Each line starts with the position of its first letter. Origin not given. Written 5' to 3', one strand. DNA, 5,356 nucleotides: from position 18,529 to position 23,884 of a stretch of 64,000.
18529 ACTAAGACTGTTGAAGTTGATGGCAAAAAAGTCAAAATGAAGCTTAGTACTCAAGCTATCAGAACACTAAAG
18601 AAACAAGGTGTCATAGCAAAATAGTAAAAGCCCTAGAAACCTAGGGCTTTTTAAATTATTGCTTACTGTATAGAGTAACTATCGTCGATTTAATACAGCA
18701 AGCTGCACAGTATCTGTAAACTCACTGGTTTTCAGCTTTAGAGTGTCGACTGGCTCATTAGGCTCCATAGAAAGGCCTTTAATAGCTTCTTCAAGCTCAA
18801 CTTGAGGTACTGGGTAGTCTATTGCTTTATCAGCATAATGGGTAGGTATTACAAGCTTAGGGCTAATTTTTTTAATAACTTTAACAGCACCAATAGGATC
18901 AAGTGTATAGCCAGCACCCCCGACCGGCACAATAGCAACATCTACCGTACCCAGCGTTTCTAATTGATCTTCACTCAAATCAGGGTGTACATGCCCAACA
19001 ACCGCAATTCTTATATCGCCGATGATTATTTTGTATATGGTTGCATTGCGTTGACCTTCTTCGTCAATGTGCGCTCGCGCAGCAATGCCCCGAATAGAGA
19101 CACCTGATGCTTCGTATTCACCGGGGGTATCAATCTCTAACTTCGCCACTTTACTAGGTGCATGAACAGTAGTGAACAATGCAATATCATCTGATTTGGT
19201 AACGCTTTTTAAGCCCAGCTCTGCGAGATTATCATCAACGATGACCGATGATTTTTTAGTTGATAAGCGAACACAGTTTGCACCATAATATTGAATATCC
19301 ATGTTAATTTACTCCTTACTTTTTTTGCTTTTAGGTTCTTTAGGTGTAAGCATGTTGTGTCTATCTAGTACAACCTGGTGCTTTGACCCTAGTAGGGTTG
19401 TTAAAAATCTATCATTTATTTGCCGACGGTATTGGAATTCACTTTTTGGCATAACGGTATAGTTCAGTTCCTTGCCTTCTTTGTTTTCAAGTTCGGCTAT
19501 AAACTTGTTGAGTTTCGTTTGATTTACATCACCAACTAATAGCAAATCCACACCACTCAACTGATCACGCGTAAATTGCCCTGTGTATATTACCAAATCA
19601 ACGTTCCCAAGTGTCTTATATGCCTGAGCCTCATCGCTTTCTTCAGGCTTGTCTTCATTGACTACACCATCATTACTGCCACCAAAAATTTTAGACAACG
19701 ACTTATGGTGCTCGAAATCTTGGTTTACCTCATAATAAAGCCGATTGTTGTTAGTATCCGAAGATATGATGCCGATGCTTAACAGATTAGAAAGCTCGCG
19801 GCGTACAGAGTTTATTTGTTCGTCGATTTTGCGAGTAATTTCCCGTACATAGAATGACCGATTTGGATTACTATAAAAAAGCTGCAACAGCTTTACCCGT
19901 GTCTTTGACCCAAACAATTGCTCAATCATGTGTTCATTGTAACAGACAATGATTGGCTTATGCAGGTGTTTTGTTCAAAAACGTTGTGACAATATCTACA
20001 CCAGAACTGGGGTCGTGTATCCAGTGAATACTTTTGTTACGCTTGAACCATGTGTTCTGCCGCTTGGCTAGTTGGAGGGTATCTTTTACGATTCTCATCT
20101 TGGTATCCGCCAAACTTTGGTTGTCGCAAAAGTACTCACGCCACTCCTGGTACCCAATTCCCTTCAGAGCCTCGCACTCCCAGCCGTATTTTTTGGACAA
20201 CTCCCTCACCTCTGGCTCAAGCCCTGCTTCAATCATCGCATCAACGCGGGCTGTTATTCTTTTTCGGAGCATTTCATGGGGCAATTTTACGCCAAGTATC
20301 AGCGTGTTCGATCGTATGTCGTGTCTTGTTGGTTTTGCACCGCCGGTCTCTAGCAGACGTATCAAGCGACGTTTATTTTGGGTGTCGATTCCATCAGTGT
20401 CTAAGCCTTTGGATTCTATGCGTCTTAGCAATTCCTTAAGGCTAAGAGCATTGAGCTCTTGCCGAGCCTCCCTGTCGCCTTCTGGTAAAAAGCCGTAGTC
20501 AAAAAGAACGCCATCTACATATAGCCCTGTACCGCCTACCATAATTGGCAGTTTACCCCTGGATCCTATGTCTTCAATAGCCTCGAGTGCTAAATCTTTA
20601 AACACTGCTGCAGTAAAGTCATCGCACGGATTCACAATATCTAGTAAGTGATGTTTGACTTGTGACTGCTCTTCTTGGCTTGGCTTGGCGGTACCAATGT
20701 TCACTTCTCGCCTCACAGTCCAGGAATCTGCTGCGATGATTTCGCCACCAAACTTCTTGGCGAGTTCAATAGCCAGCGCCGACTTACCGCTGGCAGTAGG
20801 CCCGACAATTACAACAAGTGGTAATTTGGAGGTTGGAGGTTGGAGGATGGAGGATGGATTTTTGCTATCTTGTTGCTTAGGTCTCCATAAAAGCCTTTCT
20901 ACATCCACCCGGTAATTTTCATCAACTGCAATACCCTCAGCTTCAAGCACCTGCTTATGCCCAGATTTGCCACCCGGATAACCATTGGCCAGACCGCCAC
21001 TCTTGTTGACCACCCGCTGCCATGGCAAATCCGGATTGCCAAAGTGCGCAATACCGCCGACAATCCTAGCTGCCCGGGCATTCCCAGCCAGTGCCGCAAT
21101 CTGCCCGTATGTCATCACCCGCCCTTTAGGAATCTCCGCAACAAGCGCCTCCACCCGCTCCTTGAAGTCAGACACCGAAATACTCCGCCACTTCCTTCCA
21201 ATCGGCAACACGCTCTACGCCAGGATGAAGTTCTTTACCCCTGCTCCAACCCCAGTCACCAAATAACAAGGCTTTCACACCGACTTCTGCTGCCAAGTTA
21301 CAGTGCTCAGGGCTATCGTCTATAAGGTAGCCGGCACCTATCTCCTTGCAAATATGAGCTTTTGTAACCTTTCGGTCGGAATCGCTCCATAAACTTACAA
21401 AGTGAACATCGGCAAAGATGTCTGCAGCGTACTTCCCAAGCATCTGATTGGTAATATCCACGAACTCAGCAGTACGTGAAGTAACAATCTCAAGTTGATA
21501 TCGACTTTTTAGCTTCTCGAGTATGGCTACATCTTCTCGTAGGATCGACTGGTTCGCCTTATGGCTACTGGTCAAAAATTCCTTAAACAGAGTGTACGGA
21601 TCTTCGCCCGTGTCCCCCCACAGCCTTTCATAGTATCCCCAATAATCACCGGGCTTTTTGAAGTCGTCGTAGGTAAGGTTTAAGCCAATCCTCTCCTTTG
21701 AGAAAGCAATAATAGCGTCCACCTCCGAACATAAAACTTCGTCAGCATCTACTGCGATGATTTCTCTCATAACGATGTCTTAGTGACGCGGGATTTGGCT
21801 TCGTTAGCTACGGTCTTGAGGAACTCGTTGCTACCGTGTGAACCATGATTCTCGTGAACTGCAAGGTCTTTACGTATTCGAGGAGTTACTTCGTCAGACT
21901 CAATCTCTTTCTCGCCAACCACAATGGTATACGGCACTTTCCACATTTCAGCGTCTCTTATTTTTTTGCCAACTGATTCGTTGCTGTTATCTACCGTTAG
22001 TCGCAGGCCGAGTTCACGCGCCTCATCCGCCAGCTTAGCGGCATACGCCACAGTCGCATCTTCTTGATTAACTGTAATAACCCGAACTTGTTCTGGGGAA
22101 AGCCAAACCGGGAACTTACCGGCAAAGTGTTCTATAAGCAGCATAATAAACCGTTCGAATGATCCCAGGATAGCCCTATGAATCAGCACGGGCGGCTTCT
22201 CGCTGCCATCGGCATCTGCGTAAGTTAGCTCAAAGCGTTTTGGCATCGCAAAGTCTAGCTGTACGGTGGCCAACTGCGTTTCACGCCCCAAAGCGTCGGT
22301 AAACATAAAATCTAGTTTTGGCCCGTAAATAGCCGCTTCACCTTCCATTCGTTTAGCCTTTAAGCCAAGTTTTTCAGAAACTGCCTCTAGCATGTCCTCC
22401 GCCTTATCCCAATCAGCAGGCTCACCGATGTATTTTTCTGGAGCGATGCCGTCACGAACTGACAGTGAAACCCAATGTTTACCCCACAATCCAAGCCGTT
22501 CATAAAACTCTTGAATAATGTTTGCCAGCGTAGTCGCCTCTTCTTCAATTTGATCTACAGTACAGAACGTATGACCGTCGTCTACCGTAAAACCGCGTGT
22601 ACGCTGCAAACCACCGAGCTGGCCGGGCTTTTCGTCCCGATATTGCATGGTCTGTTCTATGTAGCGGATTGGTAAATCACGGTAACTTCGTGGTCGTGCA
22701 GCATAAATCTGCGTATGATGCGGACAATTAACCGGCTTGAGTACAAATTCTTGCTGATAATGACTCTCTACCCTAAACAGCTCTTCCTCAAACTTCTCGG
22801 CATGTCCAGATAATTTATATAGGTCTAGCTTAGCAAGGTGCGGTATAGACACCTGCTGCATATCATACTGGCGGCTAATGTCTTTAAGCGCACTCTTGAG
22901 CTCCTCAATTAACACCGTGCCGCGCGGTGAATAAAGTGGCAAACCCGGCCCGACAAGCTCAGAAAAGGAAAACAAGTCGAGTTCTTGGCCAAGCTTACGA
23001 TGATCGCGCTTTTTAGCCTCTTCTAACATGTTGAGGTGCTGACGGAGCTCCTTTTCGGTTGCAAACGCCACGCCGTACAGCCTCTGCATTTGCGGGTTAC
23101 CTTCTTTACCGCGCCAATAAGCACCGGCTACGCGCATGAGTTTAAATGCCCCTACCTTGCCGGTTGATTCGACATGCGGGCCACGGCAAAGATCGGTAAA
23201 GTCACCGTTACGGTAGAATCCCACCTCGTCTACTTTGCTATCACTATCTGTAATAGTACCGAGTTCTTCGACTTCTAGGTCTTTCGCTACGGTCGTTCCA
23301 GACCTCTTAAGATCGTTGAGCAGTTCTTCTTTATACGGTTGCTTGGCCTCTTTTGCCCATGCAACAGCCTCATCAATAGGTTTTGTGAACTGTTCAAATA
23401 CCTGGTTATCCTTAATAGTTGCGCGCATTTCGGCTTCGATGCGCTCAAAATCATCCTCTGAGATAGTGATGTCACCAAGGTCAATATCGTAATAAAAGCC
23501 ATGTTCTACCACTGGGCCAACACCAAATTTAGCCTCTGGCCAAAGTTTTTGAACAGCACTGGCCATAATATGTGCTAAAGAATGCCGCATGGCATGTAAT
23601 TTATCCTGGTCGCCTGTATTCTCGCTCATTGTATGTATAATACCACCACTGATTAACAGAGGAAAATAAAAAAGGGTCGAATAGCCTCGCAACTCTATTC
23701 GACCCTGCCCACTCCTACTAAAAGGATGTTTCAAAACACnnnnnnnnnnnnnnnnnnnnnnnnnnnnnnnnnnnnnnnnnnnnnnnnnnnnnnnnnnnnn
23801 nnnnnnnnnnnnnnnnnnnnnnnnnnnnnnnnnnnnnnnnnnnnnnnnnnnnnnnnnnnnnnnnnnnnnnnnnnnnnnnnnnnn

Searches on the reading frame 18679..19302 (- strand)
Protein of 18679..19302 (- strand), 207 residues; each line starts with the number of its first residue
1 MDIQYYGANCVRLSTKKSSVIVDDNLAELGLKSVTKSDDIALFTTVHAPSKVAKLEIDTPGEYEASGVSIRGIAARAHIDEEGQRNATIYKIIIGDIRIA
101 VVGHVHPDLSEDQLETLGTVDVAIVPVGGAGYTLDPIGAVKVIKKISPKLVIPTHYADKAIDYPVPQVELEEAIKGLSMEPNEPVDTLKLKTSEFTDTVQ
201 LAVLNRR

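Call 72: search_protein_families(library=pfam, proteins=[window:18679-19302:-], max_evalue=0.0001)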
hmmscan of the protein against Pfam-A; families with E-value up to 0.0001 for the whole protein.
window:18679-19302:- (207 aa): 1 family
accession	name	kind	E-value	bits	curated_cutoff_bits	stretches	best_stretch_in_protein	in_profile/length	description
PF13483.12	Lactamase_B_3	-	7.7e-24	84.9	24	1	3-155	2-160/160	Beta-lactamase superfamily domain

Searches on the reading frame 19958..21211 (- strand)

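Call 73: search_protein_families(library=pfam, proteins=[window:19958-21211:-], max_evalue=0.0001)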
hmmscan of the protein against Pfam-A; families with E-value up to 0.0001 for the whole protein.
window:19958-21211:- (417 aa): 4 families
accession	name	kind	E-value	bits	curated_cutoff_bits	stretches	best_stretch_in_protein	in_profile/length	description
PF01715.23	IPPT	-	9.9e-58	196.1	23.6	1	168-391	4-242/243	IPP transferase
PF01035.26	DNA_binding_1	-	5.8e-19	68.2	27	1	15-94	1-81/81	6-O-methylguanine DNA methyltransferase, DNA binding domain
PF01745.22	IPT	-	1.6e-06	28.1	20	1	133-187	4-58/233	Isopentenyl transferase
PF13671.12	AAA_33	-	1e-05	26.3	27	0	132-191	1-61/143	AAA domain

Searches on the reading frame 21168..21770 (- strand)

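Call 73: search_protein_families(library=pfam, proteins=[window:21168-21770:-], max_evalue=0.0001)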
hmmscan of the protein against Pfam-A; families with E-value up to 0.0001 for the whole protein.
window:21168-21770:- (200 aa): 1 family
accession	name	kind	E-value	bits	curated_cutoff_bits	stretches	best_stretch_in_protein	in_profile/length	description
PF06941.18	NT5C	-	1.6e-05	25.3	24.8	1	2-196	1-172/180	5' nucleotidase, deoxy (Pyrimidine), cytosolic type C protein (NT5C)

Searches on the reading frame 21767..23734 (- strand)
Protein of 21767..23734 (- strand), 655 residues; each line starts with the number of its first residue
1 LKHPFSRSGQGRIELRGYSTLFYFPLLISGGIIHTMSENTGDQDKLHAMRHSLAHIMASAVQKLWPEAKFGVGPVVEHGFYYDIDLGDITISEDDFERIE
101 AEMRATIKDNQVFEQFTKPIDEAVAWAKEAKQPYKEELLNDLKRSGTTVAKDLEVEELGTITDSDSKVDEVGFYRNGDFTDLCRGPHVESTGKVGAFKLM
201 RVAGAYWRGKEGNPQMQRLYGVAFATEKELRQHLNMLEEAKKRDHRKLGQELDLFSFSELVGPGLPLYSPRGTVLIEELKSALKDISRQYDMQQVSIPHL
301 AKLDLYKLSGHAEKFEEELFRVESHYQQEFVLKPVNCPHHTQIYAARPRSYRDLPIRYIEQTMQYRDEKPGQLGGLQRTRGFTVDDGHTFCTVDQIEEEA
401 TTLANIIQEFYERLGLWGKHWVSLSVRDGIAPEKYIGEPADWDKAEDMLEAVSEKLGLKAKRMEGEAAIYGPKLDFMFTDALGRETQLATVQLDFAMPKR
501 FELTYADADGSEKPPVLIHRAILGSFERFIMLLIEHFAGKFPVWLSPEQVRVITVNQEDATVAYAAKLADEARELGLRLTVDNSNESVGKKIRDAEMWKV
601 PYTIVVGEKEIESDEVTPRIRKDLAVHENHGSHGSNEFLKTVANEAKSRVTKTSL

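Call 73: search_protein_families(library=pfam, proteins=[window:21767-23734:-], max_evalue=0.0001)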
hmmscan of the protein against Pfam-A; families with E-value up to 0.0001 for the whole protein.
window:21767-23734:- (655 aa): 3 families
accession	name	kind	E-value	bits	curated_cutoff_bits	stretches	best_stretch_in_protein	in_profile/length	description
PF00587.30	tRNA-synt_2b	-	1.1e-38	133.5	29.3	1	320-537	1-179/179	tRNA synthetase class II core domain (G, H, P, S and T)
PF03129.25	HGTP_anticodon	-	4.1e-18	65.8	21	1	549-623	1-76/94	Anticodon binding domain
PF07973.19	tRNA_SAD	-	1.2e-14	54.4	24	1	172-220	2-44/44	Threonyl and Alanyl tRNA synthetase second additional domain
